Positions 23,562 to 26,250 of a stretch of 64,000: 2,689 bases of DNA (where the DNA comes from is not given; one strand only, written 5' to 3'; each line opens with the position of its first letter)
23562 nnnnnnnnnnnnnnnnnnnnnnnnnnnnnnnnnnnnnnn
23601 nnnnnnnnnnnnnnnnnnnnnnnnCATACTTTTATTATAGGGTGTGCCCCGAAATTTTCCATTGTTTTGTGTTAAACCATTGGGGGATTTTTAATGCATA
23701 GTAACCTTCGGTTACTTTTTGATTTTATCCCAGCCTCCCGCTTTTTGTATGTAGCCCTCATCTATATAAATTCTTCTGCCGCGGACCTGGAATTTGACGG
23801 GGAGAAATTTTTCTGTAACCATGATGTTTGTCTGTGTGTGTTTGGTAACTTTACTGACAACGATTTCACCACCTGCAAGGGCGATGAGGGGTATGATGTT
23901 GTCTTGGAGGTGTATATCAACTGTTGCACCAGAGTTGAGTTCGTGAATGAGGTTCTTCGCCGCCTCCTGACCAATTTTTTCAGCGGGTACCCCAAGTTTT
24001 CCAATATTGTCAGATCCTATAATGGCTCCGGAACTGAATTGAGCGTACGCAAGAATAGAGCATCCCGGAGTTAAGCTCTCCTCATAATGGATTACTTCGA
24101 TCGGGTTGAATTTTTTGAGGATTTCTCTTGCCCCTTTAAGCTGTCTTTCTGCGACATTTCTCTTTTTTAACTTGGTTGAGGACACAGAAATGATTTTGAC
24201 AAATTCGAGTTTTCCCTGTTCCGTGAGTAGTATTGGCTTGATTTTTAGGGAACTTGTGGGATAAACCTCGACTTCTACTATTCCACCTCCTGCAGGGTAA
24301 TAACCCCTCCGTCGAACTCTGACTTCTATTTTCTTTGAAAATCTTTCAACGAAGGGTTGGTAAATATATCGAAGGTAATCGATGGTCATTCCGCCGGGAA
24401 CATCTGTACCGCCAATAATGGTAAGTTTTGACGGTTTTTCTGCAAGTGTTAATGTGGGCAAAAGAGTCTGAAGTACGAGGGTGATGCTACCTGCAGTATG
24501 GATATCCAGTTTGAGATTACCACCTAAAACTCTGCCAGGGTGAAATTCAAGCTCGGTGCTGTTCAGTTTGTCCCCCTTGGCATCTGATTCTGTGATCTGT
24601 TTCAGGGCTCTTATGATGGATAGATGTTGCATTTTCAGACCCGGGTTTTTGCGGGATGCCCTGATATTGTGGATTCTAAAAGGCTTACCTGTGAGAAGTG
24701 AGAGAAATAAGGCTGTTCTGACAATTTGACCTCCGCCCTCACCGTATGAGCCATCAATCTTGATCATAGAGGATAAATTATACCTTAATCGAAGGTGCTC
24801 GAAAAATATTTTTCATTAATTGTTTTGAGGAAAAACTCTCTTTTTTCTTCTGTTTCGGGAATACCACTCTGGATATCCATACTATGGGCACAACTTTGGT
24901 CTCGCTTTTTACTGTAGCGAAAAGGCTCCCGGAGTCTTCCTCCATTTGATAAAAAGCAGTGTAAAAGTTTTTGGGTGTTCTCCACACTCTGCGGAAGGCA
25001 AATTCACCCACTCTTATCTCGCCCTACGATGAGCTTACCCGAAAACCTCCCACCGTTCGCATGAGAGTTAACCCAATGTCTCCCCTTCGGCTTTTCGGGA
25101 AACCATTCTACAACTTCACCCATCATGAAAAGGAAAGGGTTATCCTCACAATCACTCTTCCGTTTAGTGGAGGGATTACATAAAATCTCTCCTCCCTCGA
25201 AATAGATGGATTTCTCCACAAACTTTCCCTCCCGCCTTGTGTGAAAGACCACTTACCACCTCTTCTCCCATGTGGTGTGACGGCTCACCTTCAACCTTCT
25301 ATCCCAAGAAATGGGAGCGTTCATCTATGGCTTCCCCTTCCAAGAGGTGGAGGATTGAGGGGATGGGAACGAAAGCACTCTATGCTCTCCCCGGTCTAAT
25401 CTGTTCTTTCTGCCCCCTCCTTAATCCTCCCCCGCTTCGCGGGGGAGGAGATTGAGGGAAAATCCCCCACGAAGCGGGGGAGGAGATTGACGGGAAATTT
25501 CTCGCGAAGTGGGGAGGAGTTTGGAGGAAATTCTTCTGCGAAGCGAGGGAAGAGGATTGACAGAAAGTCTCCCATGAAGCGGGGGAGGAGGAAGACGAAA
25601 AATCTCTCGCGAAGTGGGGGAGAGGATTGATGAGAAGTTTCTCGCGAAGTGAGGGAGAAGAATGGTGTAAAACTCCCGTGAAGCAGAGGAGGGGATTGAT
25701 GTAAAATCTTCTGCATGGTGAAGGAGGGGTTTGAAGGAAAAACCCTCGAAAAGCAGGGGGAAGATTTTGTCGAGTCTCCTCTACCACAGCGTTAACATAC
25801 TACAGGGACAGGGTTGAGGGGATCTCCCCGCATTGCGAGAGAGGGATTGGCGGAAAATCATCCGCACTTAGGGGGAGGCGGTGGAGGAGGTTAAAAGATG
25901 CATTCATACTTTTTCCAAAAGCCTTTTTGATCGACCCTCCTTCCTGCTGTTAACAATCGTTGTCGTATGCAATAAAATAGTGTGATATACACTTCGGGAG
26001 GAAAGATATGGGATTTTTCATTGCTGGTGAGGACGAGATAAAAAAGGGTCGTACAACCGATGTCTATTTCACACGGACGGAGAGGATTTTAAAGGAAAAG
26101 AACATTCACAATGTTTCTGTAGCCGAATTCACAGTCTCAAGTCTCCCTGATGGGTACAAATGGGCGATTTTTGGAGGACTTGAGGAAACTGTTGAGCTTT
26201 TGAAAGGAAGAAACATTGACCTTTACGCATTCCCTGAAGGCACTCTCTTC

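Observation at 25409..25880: Degenerate ~35-bp tandem array (9 units) seeded by the palindromic element; not a CRISPR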

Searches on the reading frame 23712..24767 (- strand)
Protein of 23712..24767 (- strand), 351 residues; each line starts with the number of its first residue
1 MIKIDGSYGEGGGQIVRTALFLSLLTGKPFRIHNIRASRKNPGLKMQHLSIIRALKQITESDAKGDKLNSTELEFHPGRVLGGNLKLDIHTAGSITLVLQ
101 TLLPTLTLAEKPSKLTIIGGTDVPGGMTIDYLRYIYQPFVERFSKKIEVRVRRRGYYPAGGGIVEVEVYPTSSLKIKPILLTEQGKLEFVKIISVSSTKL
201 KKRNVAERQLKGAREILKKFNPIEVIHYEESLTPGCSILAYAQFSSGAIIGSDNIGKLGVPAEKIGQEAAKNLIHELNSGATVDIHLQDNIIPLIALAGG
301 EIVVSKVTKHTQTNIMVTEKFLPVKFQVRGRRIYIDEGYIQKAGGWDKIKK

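Call 14: search_protein_families(library=pfam, proteins=[window:23712-24767:-])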
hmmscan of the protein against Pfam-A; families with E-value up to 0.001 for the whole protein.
window:23712-24767:- (351 aa): 2 families
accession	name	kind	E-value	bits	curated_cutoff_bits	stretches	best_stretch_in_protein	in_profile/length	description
PF01137.26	RTC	-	2.7e-78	262.6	27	1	8-328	1-221/221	RNA 3'-terminal phosphate cyclase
PF05189.18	RTC_insert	-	6.3e-17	62.3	23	1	182-277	1-101/102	RNA 3'-terminal phosphate cyclase (RTC), insert domain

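Call 23: find_encoding_contigs(protein=window:23712-24767:-, flank=3000, max_places=10)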
Protein window:23712-24767:- (351 aa): 2 contigs read that carry it; 2 places shown.
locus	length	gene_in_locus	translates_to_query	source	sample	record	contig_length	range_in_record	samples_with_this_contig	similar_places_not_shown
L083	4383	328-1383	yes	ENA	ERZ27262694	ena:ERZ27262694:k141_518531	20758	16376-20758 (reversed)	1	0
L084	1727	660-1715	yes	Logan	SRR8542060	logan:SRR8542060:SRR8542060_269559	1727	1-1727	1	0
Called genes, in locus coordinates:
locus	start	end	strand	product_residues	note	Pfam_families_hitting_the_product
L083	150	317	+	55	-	-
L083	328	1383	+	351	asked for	PF01137:RTC, PF05189:RTC_insert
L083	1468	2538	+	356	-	PF01073:3Beta_HSD, PF01370:Epimerase, PF07993:NAD_binding_4, PF16363:GDP_Man_Dehyd (weak)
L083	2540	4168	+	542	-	PF00171:Aldedh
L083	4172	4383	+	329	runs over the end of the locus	PF01075:Glyco_transf_9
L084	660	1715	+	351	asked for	PF01137:RTC, PF05189:RTC_insert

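Call 57: find_homologous_proteins(query=window:23712-24767:-, max_evalue=1e-60)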
Query window:23712-24767:- (351 aa): 2408 proteins with E <= 1e-60 among 8000 candidates; the best 120 are listed.
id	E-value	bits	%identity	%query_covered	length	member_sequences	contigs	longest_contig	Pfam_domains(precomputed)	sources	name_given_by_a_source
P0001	2.7e-225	765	100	100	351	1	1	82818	PF01137.27,PF05189.19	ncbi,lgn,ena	-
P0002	7.5e-126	438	61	95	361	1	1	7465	PF01137.27,PF05189.19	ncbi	-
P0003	7.4e-124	432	61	94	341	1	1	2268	PF01137.27,PF05189.19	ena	-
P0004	5.2e-123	429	61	94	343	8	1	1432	PF01137.27,PF05189.19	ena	-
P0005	4.0e-121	423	61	94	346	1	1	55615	PF01137.27,PF05189.19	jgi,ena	-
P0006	5.3e-118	412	58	95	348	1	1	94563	PF01137.27,PF05189.19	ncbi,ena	-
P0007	1.4e-96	342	51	96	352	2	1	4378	PF01137.27,PF05189.19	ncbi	-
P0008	1.2e-94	336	49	95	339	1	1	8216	PF01137.27,PF05189.19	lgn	-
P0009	4.1e-92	327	48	94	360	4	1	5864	PF01137.27,PF05189.19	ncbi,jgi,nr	ncbi:MAG: RNA 3'-terminal phosphate cyclase [Candidatus Hydrothermota bacterium]|nr:MAG: RNA 3'-term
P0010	6.0e-92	327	49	93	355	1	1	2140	PF01137.27,PF05189.19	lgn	-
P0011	1.9e-91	325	48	96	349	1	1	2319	PF01137.27,PF05189.19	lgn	-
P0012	2.3e-91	325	47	94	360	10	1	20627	PF01137.27,PF05189.19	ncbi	-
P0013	3.2e-91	324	49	95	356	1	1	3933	PF01137.27,PF05189.19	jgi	-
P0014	4.6e-91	324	50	95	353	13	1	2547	PF01137.27,PF05189.19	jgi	-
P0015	6.6e-91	323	49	94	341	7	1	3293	PF01137.27,PF05189.19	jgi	-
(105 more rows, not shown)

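Call 58: find_encoding_contigs(protein=P0006, flank=4000, max_places=3)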
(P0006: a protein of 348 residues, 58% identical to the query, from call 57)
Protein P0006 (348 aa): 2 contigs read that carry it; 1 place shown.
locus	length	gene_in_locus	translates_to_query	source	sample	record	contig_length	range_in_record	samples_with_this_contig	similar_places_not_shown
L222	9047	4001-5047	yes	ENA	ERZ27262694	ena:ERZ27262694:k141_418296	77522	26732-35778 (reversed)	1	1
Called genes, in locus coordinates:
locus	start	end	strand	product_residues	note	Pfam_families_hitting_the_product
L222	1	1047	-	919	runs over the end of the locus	PF26549:Tricorn_N, PF26550:Tricorn_2nd, PF07676:PD40, PF26549:Tricorn_N, PF26550:Tricorn_2nd, PF07676:PD40, PF26550:Tricorn_2nd, PF26549:Tricorn_N, +9 more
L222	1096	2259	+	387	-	PF00155:Aminotran_1_2, PF01041:DegT_DnrJ_EryC1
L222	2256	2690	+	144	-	PF02082:Rrf2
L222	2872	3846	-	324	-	PF01073:3Beta_HSD, PF01370:Epimerase, PF04321:RmlD_sub_bind (weak), PF16363:GDP_Man_Dehyd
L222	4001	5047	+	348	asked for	PF01137:RTC, PF05189:RTC_insert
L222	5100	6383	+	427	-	PF00464:SHMT, PF00155:Aminotran_1_2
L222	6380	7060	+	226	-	PF03070:TENA_THI-4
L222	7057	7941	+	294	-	PF00890:FAD_binding_2 (weak), PF01266:DAO, PF07992:Pyr_redox_2 (weak), PF13738:Pyr_redox_3 (weak), PF01266:DAO (weak)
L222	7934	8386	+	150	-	-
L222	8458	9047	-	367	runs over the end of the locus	PF13439:Glyco_transf_4, PF13579:Glyco_trans_4_4 (weak), PF20706:GT4-conflict, PF00534:Glycos_transf_1, PF13692:Glyco_trans_1_4, PF13524:Glyco_trans_1_2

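Call 59: find_encoding_contigs(protein=P0005, flank=4000, max_places=3)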
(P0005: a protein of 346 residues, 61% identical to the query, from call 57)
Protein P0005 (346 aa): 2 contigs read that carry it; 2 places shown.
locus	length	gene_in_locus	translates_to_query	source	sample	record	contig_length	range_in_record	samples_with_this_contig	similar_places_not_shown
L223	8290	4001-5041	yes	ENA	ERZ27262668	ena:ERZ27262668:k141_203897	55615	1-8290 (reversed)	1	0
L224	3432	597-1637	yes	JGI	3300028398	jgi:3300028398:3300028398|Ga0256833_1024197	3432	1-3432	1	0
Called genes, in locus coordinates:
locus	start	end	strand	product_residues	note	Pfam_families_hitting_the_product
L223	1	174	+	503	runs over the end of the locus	PF00289:Biotin_carb_N, PF02222:ATP-grasp, PF02786:CPSase_L_D2, PF07478:Dala_Dala_lig_C, PF02785:Biotin_carb_C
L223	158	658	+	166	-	PF26077:BSH_Fcp1 (faint), PF00364:Biotin_lipoyl, PF25917:BSH_RND, PF25973:BSH_CzcB (faint), PF25997:BSH_YhbJ (faint), PF25984:BSH_YknX (weak), PF25919:BSH_CusB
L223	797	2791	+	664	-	PF12838:Fer4_7 (faint), PF13183:Fer4_8, PF13187:Fer4_9, PF13237:Fer4_10, PF13484:Fer4_16 (faint), PF13534:Fer4_17 (weak), PF02754:CCG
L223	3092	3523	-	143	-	PF09828:ChrB_C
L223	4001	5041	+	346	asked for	PF01137:RTC, PF05189:RTC_insert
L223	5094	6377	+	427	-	PF00464:SHMT, PF00155:Aminotran_1_2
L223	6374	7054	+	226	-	PF03070:TENA_THI-4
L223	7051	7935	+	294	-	PF01266:DAO, PF07992:Pyr_redox_2 (faint), PF13450:NAD_binding_8 (faint), PF13738:Pyr_redox_3 (weak), PF01266:DAO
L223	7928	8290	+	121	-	?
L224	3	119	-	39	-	?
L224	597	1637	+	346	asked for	PF01137:RTC, PF05189:RTC_insert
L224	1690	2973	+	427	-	PF00464:SHMT, PF00155:Aminotran_1_2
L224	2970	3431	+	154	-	?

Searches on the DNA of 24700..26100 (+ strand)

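Call 37: search_rna_families(source=window, start=24700, end=26100, threshold=evalue, max_evalue=10)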
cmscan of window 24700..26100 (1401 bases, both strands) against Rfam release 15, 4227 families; matches with E-value up to 10: 31.
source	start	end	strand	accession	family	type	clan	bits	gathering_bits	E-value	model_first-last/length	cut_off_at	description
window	25412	25495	+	RF01897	mir-188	Gene; miRNA;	-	40.9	72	1.3e-06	1-84/84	no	mir-188 microRNA precursor family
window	25414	25496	-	RF01897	mir-188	Gene; miRNA;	-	29.8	72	0.0014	1-84/84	no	mir-188 microRNA precursor family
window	25425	25484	-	RF03888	mir-3160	Gene; miRNA;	-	27.6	80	0.053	1-83/83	no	mir-3160 microRNA precursor family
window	25425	25484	+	RF03891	mir-2545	Gene; miRNA;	-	26.6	94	0.025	1-118/118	no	mir-2545 microRNA precursor family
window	25426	25483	-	RF04240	mir-4716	Gene; miRNA;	-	26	76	0.0099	1-84/84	no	mir-4716 microRNA precursor family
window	25425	25484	+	RF03888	mir-3160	Gene; miRNA;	-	25.4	80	0.17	1-83/83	no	mir-3160 microRNA precursor family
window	25417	25496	+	RF03834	mir-3173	Gene; miRNA;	-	24.3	84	0.14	1-80/80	no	mir-3173 microRNA precursor family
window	25424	25485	-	RF03849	MIR1219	Gene; miRNA;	-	20.3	79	0.44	1-82/82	no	MIR1219 microRNA precursor family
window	25424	25485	+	RF03849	MIR1219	Gene; miRNA;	-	20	79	0.54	1-82/82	no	MIR1219 microRNA precursor family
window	25348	25431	+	RF00942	mir-1224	Gene; miRNA;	-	19.7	105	1.9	1-86/86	no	mir-1224 microRNA precursor family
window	25411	25459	-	RF02795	Pab91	Gene; snRNA; snoRNA; HACA-box;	-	19.3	71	1.4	1-57/57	no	Pab91 RNA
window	25348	25431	-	RF00942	mir-1224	Gene; miRNA;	-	19.2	105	2.5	1-86/86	no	mir-1224 microRNA precursor family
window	25410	25498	+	RF03195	mir-3934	Gene; miRNA;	-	18.8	84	2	1-92/92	no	mir-3934 microRNA precursor family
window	25341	25438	+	RF03964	mir-H1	Gene; miRNA;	-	18.7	97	5.7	1-85/85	no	mir-H1 microRNA precursor family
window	25344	25435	-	RF00891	mir-671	Gene; miRNA;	-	18.6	65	5.3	1-84/84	no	mir-671 microRNA precursor family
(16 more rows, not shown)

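Call 79: search_dna_similar(query=window:25323-25800:+, collection=plasmids, mode=distant, max_rows=10)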
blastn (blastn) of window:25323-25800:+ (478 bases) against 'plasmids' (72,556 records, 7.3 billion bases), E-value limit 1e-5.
Records with a match: 26; places in all: 43; records where one place covers at least 80% of the query: 0.
Best place of each record, by identity: 90-95% 3; 80-90% 7; 60-80% 16.
By first word of the organism name: Azospirillum 26.
By predicted mobility (MOB-suite, as given by PLSDB): non-mobilizable 22; mobilizable 3; conjugative 1.
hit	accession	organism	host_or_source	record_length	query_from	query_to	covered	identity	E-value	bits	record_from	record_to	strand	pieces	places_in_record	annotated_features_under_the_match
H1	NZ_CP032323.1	Azospirillum argentinense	soil sample,Agricultural field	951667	89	195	22%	75.0%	1e-7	64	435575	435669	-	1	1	none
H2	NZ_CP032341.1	Azospirillum brasilense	soil sample,Agricultural field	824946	90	195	22%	73.6%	5e-7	63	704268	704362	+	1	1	none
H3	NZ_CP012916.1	Azospirillum brasilense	Digitaria eriantha,microbe,root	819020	90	195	22%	73.6%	5e-7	63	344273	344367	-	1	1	none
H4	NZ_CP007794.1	Azospirillum argentinense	Triticum aestivum L.,Root,wheat ...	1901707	81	161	17%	76.5%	2e-6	62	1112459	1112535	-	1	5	record has no annotation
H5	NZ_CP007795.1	Azospirillum argentinense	Triticum aestivum L.,Root,wheat ...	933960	84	161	16%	78.5%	2e-6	61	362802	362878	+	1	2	none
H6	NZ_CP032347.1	Azospirillum brasilense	soil sample,Agricultural field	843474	84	161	16%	78.5%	2e-6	61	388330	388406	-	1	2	none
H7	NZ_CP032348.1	Azospirillum brasilense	soil sample,Agricultural field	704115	86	161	16%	80.3%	1e-8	68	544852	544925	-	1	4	none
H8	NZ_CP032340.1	Azospirillum brasilense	soil sample,Agricultural field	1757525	86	161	16%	80.3%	4e-8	67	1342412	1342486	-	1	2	none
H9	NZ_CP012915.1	Azospirillum brasilense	Digitaria eriantha,microbe,root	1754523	86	161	16%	80.3%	4e-8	67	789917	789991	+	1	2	none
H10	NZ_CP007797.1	Azospirillum argentinense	Triticum aestivum L.,Root,wheat ...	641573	90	161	15%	80.8%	4e-8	66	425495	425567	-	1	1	none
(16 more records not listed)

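Call 80: search_dna_similar(query=window:25323-25800:+, collection=phages, mode=distant, max_rows=10)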
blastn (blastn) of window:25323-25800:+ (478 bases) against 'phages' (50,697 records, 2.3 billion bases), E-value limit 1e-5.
No match.

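Call 81: get_annotated_region(hit=H1, flank=1500)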
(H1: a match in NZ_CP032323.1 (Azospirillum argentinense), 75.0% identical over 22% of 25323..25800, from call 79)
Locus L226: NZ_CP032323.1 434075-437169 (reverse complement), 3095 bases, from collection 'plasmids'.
description: Azospirillum argentinense strain MTCC4035 plasmid p2, complete sequence
organism: Azospirillum argentinense (NCBI taxid 2970906)
taxonomy: Bacteria; Pseudomonadota; Alphaproteobacteria; Rhodospirillales; Azospirillaceae; Azospirillum; Azospirillum argentinense
host: -; source: soil sample,Agricultural field; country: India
typing (MOB-suite, as given by PLSDB): non-mobilizable
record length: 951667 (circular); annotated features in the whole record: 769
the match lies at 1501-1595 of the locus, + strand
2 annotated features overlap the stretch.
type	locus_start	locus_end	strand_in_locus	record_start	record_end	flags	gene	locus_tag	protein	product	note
CDS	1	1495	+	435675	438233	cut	-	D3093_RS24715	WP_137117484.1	AMP-binding protein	-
CDS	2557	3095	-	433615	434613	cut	-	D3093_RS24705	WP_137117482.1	ABC transporter ATP-binding protein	-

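Call 82: get_annotated_region(hit=H7, flank=1500)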
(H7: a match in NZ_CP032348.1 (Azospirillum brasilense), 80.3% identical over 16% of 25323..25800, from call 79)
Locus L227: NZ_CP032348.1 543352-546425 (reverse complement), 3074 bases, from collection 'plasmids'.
description: Azospirillum brasilense strain MTCC4039 plasmid p4, complete sequence
organism: Azospirillum brasilense (NCBI taxid 192)
taxonomy: Bacteria; Pseudomonadota; Alphaproteobacteria; Rhodospirillales; Azospirillaceae; Azospirillum; Azospirillum brasilense
host: -; source: soil sample,Agricultural field; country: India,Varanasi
typing (MOB-suite, as given by PLSDB): non-mobilizable
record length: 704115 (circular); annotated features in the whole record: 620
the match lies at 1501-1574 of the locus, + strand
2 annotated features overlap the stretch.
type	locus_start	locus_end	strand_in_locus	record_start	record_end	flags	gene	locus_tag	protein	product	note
CDS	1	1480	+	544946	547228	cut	pflB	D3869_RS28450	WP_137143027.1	formate C-acetyltransferase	GO:0005975 - carbohydrate metabolic process [Evidence IEA]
CDS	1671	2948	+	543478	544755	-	eno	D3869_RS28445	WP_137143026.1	phosphopyruvate hydratase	GO:0006096 - glycolytic process [Evidence IEA]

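Call 85: search_dna_similar(query=L227:1498-1625:+, collection=plasmids, mode=distant, max_rows=40, rows=spread, max_evalue=0.001)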
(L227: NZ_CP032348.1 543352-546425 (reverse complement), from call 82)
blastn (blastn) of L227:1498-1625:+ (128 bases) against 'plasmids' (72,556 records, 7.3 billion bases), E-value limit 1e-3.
In 7 record(s) the limit of 40 matching pieces per record was reached: places in those records are undercounted.
Records with a match: 48; places in all: 782; records where one place covers at least 80% of the query: 28.
Best place of each record, by identity: >=99% 1; 95-99% 2; 90-95% 13; 80-90% 28; 60-80% 4.
By first word of the organism name: Azospirillum 46; Methylosinus 2.
By predicted mobility (MOB-suite, as given by PLSDB): non-mobilizable 37; mobilizable 10; conjugative 1.
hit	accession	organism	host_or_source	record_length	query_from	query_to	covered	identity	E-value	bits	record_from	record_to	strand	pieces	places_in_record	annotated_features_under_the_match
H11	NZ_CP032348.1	Azospirillum brasilense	soil sample,Agricultural field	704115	1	128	100%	100.0%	9e-59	232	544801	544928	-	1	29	none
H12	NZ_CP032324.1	Azospirillum argentinense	soil sample,Agricultural field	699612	2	128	99%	90.6%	2e-41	174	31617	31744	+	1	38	none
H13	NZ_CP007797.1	Azospirillum argentinense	Triticum aestivum L.,Root,wheat ...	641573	3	128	98%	89.8%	1e-38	166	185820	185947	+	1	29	none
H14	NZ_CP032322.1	Azospirillum argentinense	soil sample,Agricultural field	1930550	6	122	91%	93.3%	5e-43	179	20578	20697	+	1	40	record has no annotation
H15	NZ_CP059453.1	Azospirillum brasilense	Prokaryotes,soil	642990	3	128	98%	86.0%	1e-32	146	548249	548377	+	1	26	none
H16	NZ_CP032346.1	Azospirillum brasilense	soil sample,Agricultural field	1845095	6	122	91%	91.7%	9e-40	168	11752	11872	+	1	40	record has no annotation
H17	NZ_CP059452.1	Azospirillum brasilense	Prokaryotes,soil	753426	6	115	86%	97.3%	4e-44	184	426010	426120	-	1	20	none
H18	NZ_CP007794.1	Azospirillum argentinense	Triticum aestivum L.,Root,wheat ...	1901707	6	115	86%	95.5%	2e-41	175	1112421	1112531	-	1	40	record has no annotation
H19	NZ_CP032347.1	Azospirillum brasilense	soil sample,Agricultural field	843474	6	115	86%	94.6%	9e-40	168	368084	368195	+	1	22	none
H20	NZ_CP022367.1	Azospirillum sp. TSH58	single cell,paddy soils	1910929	8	126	93%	87.4%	5e-31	141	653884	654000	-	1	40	record has no annotation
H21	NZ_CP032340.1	Azospirillum brasilense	soil sample,Agricultural field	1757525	6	122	91%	88.4%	4e-32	143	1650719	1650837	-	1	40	none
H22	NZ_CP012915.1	Azospirillum brasilense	Digitaria eriantha,microbe,root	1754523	6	122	91%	88.4%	4e-32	143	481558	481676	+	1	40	none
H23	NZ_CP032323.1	Azospirillum argentinense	soil sample,Agricultural field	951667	6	115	86%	93.0%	7e-16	167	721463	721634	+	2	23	none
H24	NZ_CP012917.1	Azospirillum brasilense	Digitaria eriantha,microbe,root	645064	8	128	95%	84.4%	7e-29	132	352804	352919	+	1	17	none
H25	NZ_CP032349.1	Azospirillum brasilense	soil sample,Agricultural field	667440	6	115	86%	92.0%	7e-35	152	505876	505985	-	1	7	none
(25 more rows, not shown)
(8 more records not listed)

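Call 86: search_dna_similar(query=window:25400-25545:+, collection=ecoli_genomes, mode=distant, max_rows=10, max_evalue=1)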
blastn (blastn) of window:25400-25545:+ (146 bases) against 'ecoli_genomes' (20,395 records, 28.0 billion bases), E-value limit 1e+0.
No match.

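Call 88: get_annotated_region(hit=H23, flank=20000)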
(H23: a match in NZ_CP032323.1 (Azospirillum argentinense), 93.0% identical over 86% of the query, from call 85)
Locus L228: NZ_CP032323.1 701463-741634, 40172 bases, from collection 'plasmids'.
description: Azospirillum argentinense strain MTCC4035 plasmid p2, complete sequence
organism: Azospirillum argentinense (NCBI taxid 2970906)
taxonomy: Bacteria; Pseudomonadota; Alphaproteobacteria; Rhodospirillales; Azospirillaceae; Azospirillum; Azospirillum argentinense
host: -; source: soil sample,Agricultural field; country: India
typing (MOB-suite, as given by PLSDB): non-mobilizable
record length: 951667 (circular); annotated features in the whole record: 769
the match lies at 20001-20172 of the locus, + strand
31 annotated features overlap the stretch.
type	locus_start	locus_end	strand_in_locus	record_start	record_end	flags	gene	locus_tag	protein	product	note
CDS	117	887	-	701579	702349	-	-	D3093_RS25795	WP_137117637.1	hypothetical protein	-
CDS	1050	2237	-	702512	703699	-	-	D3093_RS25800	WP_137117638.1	polysaccharide pyruvyl transferase family protein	-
CDS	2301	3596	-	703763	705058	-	-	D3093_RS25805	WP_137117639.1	hypothetical protein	-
CDS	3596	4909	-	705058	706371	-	-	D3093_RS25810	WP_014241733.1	glycosyltransferase family 4 protein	-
CDS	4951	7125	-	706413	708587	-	-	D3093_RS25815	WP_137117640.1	hypothetical protein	-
CDS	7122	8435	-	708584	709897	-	-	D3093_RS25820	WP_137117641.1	glycosyltransferase family 4 protein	-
CDS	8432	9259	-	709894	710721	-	-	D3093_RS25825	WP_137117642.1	class I SAM-dependent methyltransferase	-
CDS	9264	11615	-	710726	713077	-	-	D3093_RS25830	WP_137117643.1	glycosyltransferase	-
CDS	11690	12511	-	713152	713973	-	-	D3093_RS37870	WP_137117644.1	calcium-binding protein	-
CDS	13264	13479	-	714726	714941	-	-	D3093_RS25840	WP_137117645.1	hypothetical protein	-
CDS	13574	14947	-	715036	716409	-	-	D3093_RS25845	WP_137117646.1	HlyD family type I secretion periplasmic adaptor subunit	GO:0030253 - protein secretion by the type I secretion system [Evidence IEA]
CDS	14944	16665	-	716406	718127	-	-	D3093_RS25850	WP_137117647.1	type I secretion system permease/ATPase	GO:0030253 - protein secretion by the type I secretion system [Evidence IEA]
CDS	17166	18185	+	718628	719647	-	galE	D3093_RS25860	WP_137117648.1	UDP-glucose 4-epimerase GalE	GO:0006012 - galactose metabolic process [Evidence IEA]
CDS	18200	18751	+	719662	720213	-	-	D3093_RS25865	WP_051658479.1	MarR family winged helix-turn-helix transcriptional regulator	GO:0006355 - regulation of DNA-templated transcription [Evidence IEA]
CDS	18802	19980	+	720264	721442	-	-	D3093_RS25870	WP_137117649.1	DUF2336 domain-containing protein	-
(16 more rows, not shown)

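Call 89: get_annotated_region(hit=H12, flank=20000)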
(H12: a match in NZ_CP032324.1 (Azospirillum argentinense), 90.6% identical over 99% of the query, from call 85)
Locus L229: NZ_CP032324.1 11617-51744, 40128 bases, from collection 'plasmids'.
description: Azospirillum argentinense strain MTCC4035 plasmid p3, complete sequence
organism: Azospirillum argentinense (NCBI taxid 2970906)
taxonomy: Bacteria; Pseudomonadota; Alphaproteobacteria; Rhodospirillales; Azospirillaceae; Azospirillum; Azospirillum argentinense
host: -; source: soil sample,Agricultural field; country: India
typing (MOB-suite, as given by PLSDB): non-mobilizable
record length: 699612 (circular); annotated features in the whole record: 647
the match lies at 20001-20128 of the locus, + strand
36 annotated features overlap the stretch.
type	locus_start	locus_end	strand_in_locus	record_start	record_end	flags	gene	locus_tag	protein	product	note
CDS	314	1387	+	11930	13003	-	-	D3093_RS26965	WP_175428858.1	phage protease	-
CDS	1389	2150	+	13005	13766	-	-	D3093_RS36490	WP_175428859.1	hypothetical protein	-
CDS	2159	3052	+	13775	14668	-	-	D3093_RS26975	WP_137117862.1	Mu-like prophage major head subunit gpT family protein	-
CDS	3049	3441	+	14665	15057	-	-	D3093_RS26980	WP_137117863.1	HI1506-related protein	-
CDS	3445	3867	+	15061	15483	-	-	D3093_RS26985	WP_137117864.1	DUF1320 domain-containing protein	-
CDS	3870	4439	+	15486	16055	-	-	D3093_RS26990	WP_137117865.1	phage virion morphogenesis protein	GO:0016032 - viral process [Evidence IEA]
CDS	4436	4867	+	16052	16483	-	-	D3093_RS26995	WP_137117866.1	hypothetical protein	-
CDS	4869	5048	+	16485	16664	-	-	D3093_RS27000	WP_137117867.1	hypothetical protein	-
CDS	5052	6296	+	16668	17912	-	-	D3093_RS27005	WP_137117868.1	hypothetical protein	-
CDS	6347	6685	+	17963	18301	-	-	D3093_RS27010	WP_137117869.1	hypothetical protein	-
CDS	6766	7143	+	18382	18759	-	-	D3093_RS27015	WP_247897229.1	DUF1799 domain-containing protein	-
CDS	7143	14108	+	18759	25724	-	-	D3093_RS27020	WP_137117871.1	tape measure protein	-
CDS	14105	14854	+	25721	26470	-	-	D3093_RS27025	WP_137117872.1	hypothetical protein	-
CDS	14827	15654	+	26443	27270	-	-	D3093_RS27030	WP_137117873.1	hypothetical protein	-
CDS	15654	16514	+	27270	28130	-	-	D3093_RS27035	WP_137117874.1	hypothetical protein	-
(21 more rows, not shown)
